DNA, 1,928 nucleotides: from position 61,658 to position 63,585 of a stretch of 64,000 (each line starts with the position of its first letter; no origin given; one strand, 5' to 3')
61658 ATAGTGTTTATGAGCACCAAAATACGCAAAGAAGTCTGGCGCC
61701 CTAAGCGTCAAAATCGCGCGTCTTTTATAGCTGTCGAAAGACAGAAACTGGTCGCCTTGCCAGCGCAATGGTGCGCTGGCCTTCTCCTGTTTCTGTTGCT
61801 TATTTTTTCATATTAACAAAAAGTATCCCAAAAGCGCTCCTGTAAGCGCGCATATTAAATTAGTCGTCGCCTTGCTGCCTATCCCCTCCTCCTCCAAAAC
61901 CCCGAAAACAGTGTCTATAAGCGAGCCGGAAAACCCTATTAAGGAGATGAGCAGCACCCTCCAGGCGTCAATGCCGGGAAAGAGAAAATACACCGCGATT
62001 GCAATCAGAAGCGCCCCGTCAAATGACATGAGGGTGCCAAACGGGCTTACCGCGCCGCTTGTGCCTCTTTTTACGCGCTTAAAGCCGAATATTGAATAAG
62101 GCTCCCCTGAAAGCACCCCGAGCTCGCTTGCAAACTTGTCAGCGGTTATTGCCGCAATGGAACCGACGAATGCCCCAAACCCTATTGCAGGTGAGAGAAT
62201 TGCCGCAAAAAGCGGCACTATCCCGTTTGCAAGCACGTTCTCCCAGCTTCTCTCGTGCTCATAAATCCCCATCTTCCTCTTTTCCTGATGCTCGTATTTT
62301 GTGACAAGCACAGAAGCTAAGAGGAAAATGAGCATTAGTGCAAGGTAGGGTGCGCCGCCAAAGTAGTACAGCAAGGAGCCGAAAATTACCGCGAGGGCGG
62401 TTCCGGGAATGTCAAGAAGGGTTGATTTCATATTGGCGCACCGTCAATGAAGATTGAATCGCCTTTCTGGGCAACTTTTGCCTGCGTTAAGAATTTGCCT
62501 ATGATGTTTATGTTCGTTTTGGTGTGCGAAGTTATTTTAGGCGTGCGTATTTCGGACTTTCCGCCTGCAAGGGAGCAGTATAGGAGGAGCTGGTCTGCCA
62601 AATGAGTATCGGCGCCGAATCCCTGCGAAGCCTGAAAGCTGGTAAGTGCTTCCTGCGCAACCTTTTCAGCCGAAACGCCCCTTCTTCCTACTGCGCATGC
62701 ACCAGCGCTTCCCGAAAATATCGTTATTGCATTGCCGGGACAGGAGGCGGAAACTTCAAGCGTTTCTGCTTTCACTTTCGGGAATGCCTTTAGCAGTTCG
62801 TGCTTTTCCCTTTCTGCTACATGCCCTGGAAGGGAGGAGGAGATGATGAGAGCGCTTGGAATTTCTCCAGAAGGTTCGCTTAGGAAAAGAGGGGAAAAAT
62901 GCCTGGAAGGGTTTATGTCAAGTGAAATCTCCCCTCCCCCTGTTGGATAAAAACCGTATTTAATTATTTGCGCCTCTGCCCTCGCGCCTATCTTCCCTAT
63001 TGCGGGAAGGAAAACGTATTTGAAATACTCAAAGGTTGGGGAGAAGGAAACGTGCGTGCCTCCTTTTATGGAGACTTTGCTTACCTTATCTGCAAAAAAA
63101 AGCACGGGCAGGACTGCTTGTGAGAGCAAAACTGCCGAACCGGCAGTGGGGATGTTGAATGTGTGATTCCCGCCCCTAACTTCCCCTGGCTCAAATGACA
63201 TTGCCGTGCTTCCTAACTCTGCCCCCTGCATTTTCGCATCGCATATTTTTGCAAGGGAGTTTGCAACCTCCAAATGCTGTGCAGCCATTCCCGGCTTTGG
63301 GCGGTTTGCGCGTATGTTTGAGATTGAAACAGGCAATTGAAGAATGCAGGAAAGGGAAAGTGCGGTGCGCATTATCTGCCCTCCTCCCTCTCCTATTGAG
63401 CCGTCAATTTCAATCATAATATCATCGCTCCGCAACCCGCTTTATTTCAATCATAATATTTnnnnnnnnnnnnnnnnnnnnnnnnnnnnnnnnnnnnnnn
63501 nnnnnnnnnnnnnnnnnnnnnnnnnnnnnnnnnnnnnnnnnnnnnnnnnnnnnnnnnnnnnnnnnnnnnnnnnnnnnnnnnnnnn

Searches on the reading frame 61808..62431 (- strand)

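Call 52: search_protein_families(library=pfam, proteins=[window:61808-62431:-])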
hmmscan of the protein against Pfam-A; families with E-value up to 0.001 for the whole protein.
window:61808-62431:- (207 aa): 1 family
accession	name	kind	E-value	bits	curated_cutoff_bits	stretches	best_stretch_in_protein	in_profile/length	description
PF01940.21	DUF92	-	2.3e-45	155.4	27.5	1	2-183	12-211/251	Integral membrane protein DUF92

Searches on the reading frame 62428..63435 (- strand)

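Call 52: search_protein_families(library=pfam, proteins=[window:62428-63435:-])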
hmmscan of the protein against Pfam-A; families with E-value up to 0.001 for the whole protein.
window:62428-63435:- (335 aa): 2 families
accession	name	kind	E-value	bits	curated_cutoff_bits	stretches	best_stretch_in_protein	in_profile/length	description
PF01137.26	RTC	-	2.3e-75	253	27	1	14-317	1-216/221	RNA 3'-terminal phosphate cyclase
PF05189.18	RTC_insert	-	1.3e-06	29.2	23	1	199-267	15-97/102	RNA 3'-terminal phosphate cyclase (RTC), insert domain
